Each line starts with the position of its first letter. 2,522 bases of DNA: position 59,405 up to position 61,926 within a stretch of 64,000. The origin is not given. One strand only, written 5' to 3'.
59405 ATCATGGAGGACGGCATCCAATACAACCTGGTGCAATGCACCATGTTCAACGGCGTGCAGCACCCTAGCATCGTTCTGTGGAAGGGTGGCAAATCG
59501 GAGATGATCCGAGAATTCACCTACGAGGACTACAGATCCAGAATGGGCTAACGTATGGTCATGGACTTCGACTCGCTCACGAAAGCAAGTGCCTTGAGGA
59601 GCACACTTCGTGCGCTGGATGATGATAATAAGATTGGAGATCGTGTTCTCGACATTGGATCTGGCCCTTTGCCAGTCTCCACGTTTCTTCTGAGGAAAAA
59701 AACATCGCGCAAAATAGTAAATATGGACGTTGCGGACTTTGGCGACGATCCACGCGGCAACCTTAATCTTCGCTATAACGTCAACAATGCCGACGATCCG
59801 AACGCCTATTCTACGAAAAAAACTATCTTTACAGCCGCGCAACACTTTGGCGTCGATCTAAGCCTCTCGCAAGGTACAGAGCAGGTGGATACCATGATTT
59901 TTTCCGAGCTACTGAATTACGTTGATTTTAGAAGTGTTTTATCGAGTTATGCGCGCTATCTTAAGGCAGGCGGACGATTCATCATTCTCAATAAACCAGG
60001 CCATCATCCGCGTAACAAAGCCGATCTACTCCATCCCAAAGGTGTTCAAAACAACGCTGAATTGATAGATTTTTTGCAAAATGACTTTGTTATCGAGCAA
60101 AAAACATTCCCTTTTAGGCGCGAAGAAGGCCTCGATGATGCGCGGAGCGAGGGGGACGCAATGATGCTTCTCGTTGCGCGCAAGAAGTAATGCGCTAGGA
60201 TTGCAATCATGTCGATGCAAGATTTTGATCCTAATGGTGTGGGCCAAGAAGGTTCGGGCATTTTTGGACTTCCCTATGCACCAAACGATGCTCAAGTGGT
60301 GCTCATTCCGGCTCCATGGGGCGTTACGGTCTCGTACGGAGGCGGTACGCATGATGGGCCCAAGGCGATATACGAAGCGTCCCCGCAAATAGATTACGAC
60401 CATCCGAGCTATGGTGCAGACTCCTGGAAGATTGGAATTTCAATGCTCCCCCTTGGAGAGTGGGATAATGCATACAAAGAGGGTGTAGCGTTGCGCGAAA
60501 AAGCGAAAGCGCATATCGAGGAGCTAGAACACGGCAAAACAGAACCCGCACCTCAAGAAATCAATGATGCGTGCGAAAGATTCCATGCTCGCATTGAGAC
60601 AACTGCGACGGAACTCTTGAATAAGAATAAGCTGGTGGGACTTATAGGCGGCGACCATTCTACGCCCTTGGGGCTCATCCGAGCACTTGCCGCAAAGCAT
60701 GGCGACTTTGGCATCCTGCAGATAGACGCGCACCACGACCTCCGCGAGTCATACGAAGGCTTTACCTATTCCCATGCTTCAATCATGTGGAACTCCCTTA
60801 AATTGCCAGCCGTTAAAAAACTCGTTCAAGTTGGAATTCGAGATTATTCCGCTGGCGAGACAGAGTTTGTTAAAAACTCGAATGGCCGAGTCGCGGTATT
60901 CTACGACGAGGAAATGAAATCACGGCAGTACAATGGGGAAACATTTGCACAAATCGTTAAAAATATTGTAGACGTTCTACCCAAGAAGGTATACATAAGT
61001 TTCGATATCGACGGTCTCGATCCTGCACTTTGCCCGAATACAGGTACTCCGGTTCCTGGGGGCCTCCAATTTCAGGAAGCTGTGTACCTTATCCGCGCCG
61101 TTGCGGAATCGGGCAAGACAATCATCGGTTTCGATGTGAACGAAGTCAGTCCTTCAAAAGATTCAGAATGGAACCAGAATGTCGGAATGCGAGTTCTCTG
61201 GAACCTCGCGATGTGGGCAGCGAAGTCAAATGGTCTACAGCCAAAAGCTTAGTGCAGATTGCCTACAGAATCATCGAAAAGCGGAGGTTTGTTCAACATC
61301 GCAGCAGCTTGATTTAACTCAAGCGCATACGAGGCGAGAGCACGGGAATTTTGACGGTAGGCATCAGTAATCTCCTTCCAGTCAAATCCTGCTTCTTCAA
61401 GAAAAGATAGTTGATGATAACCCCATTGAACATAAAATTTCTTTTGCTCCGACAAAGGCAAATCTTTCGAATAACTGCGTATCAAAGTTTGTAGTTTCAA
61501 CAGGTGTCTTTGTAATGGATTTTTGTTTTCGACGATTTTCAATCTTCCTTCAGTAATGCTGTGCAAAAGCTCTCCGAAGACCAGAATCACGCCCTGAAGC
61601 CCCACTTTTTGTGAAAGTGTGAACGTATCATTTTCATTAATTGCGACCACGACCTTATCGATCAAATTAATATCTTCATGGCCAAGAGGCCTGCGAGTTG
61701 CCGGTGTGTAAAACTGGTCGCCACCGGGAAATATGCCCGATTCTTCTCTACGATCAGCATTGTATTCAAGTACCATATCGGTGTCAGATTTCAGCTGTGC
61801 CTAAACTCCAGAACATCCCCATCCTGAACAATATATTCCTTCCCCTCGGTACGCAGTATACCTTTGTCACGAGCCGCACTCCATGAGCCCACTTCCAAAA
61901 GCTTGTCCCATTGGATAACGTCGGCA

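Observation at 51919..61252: Complete alternative spermidine pathway (ADC, agmatinase, carboxyspermidine dehydrogenase and decarboxylase) interleaved with NTase, GNAT, methyltransferase and membrane genes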

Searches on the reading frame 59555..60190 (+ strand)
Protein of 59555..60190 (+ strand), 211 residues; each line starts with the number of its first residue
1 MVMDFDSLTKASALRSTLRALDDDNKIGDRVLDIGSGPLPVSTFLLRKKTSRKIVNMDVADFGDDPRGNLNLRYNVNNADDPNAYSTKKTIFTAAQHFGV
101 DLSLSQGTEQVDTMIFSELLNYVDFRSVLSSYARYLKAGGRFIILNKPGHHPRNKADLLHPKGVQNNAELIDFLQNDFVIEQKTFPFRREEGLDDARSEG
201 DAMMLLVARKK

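Call 3: search_protein_families(library=pfam, proteins=[window:59555-60190:+], max_evalue=0.01)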
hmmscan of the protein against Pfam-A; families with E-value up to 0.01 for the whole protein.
window:59555-60190:+ (211 aa): 2 families
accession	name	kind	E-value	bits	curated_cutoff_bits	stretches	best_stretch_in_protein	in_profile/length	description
PF13489.12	Methyltransf_23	-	0.001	19.2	27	1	15-144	11-116/164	Methyltransferase domain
PF01234.23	NNMT_PNMT_TEMT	-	0.0027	17.4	25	0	13-70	42-95/261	NNMT/PNMT/TEMT family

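Call 4: search_protein_families(library=ncbifam, proteins=[window:59555-60190:+], max_evalue=0.01)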
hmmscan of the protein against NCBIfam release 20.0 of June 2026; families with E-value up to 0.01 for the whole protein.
window:59555-60190:+ (211 aa): 1 family
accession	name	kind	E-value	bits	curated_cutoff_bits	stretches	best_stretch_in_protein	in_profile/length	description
NF043040.1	corrin_prot_MT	hypoth_equivalog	0.00023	20.7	180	0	111-146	115-149/216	corrinoid protein-associated methyltransferase CpaM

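Call 64: search_solved_structures(query=window:59555-60190:+, max_evalue=1)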
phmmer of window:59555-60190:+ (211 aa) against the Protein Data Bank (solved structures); distinct sequences matched with E-value up to 1: 12.
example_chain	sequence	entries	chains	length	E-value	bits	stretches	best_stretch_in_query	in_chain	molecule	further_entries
1a1a_A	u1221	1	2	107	0.14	15.3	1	39-98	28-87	C-SRC TYROSINE KINASE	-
1p13_A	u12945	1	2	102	0.36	14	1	40-98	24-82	Proto-oncogene tyrosine-protein kinase Src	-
1nzl_A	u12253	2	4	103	0.37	13.9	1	40-98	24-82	Tyrosine-protein kinase transforming protein SRC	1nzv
1sha_A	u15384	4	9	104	0.38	13.9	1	40-98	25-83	V-SRC SH2 DOMAIN | SRC TYROSINE KINASE SH2 DOMAIN | SRC SH2 DOMAIN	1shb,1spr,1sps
1is0_A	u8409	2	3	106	0.4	13.8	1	40-98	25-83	Tyrosine-protein kinase transforming protein SRC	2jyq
1a07_A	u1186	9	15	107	0.46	13.6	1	39-98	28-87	C-SRC TYROSINE KINASE | HUMAN SRC | C-SRC TYROSINE KINASE SH2 DOMAIN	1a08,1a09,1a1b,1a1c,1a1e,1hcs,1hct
1skj_A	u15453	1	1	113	0.47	13.6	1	40-98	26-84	PP60 V-SRC TYROSINE KINASE TRANSFORMING PROTEIN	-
1o41_A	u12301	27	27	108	0.47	13.6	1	39-98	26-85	PROTO-ONCOGENE TYROSINE-PROTEIN KINASE SRC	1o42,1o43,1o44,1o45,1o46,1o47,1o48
1bkm_A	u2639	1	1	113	0.52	13.4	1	40-98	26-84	PP60 V-SRC TYROSINE KINASE TRANSFORMING PROTEIN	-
3vc1_A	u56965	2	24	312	0.53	13.4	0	117-146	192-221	Geranyl diphosphate 2-C-methyltransferase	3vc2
1bkl_A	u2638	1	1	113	0.53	13.4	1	40-98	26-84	PP60 V-SRC TYROSINE KINASE TRANSFORMING PROTEIN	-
7t1u_A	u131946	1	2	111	0.73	13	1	39-98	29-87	Proto-oncogene tyrosine-protein kinase Src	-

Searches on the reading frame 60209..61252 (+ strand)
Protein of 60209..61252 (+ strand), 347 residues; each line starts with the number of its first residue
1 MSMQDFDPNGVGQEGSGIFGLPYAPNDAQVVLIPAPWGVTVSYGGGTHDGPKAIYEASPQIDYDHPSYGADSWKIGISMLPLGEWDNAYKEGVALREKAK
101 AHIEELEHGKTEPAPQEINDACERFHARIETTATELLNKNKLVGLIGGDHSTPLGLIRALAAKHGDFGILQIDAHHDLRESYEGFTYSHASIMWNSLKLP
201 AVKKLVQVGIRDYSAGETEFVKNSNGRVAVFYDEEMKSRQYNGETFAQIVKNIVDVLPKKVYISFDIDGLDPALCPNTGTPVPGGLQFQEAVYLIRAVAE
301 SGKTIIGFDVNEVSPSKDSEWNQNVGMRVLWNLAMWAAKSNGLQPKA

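Call 3: search_protein_families(library=pfam, proteins=[window:60209-61252:+], max_evalue=0.01)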
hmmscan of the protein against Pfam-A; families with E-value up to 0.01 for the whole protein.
window:60209-61252:+ (347 aa): 1 family
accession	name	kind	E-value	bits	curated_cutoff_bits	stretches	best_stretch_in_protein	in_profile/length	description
PF00491.26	Arginase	-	4e-58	197.5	22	1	29-333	2-277/280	Arginase family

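Call 4: search_protein_families(library=ncbifam, proteins=[window:60209-61252:+], max_evalue=0.01)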
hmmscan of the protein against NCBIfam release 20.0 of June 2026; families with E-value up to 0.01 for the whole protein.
window:60209-61252:+ (347 aa): 5 families
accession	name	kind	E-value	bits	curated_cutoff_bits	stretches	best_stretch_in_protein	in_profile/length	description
TIGR01230.1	agmatinase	equivalog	3e-48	164.8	174.3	2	124-323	77-262/275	agmatinase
NF002564.0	PRK02190.1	subfamily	3e-42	144.9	302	2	123-333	99-297/307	agmatinase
TIGR01229.1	rocF_arginase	equivalog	1.6e-28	99.9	227.6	2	201-320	165-278/300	arginase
TIGR01227.1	hutG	equivalog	8.2e-23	81.1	229.15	1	123-320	94-291/307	formimidoylglutamase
NF010347.0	PRK13775.1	equivalog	1.4e-07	31.1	381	1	144-320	130-309/331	formimidoylglutamase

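Call 17: search_solved_structures(query=window:60209-61252:+, show_alignments=5)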
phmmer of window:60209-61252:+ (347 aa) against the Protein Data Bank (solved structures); distinct sequences matched with E-value up to 0.001: 73 (the best 60 are shown).
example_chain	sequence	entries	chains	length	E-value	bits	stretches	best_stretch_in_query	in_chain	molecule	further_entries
1gq6_A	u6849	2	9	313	4.2e-27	98.2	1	133-318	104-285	PROCLAVAMINATE AMIDINO HYDROLASE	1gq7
7lol_A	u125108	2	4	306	4.2e-24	88.4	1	126-319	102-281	Agmatinase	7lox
7lba_A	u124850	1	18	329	5.7e-24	87.9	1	126-319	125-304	Agmatinase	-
3pzl_A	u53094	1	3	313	8.8e-24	87.3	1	105-320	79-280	Agmatine ureohydrolase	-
3nio_A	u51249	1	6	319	3.4e-23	85.4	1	136-332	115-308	Guanidinobutyrase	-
3lhl_A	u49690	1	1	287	9.4e-23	83.9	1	133-321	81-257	Putative agmatinase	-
3e6k_A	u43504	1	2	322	7.9e-22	80.9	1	134-318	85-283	Arginase-1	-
3e6v_A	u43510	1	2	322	8.1e-22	80.9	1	134-318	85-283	Arginase-1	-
4hww_A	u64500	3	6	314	1e-21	80.5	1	134-318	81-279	Arginase-1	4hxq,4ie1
1wva_A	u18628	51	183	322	1.1e-21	80.4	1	134-318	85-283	Arginase 1 | Arginase-1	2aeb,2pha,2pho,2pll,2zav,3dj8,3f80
6q92_A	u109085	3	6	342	1.3e-21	80.1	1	134-318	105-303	Arginase-1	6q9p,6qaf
1wvb_A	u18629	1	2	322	2.9e-21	79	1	134-318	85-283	Arginase 1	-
1t5f_A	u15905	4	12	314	1.3e-20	76.9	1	201-341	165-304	Arginase 1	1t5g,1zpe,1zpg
1hqx_A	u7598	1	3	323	4.1e-20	75.2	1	201-342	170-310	ARGINASE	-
1t4p_A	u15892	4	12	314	4.6e-20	75.1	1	201-341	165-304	Arginase 1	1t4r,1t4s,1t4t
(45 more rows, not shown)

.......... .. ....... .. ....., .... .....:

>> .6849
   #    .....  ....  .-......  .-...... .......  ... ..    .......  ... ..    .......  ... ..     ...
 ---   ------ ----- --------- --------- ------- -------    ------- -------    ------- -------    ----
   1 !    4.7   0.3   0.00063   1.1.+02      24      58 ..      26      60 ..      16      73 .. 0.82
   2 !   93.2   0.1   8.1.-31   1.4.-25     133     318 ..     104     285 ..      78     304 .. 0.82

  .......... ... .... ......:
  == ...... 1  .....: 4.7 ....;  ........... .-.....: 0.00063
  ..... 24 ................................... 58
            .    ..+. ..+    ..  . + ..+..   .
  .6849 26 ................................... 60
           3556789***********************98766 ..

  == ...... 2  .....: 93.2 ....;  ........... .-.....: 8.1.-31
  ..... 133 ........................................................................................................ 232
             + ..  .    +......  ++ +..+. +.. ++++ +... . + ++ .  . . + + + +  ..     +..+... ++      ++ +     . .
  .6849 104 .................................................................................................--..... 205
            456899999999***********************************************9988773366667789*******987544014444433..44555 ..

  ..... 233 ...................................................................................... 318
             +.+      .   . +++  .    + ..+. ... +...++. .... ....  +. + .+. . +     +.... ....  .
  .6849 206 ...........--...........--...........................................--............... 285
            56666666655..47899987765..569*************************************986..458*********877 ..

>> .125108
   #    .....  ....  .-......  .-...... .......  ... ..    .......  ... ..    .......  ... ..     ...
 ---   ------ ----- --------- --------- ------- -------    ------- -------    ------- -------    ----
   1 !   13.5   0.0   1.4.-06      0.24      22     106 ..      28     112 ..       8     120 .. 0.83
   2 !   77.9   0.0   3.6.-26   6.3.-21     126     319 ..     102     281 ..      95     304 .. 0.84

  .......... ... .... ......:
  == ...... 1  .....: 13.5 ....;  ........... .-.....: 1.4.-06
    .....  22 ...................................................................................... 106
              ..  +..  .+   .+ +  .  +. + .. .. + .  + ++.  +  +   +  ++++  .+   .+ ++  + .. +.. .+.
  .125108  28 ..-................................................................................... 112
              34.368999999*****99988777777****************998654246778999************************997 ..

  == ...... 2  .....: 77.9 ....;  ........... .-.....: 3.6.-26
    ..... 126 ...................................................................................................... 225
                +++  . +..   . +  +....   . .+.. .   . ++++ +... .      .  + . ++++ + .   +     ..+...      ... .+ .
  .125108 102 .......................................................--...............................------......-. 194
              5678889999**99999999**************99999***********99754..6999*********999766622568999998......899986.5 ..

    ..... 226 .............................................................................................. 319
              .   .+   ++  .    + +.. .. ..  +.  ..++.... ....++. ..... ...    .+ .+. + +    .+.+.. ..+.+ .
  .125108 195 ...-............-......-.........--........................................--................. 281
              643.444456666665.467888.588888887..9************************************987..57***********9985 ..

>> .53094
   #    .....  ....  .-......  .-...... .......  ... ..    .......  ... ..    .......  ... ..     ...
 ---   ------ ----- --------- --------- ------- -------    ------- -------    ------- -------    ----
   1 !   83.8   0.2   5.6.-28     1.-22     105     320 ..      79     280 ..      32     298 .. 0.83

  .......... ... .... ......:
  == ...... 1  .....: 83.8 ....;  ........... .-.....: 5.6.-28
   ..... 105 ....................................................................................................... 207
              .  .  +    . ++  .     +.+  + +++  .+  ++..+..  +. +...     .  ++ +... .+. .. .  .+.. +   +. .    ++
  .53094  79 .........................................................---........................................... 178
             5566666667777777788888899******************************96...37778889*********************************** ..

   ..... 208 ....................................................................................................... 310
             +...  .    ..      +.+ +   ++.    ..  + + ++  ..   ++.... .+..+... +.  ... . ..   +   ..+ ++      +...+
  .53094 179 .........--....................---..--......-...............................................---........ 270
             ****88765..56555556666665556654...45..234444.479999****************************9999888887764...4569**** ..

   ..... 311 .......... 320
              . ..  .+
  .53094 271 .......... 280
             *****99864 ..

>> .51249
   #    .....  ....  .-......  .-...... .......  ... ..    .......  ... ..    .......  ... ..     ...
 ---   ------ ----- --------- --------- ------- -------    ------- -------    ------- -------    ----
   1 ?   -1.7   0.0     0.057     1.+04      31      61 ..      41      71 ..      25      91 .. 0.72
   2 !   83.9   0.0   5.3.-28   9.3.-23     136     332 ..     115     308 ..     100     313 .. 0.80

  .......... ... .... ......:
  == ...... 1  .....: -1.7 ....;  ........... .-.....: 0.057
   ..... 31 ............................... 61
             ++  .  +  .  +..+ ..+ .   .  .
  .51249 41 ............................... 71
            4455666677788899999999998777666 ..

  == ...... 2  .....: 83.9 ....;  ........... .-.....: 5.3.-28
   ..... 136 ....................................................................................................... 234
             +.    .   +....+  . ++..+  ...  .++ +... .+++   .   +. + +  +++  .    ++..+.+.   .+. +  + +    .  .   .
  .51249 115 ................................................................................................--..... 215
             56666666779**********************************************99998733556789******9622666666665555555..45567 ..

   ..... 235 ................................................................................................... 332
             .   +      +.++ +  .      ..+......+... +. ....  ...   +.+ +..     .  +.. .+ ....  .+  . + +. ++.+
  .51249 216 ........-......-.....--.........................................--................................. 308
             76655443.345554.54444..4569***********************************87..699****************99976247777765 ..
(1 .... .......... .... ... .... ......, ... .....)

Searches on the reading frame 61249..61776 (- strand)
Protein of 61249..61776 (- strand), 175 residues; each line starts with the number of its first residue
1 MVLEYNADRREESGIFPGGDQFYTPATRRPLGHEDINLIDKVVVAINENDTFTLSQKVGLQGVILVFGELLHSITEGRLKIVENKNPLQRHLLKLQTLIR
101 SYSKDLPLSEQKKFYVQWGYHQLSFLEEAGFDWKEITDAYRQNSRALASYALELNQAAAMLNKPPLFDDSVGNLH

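Call 47: search_protein_families(library=pfam, proteins=[window:61249-61776:-], max_evalue=0.0001)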
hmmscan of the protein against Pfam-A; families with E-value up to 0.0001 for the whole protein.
window:61249-61776:- (175 aa): 0 families
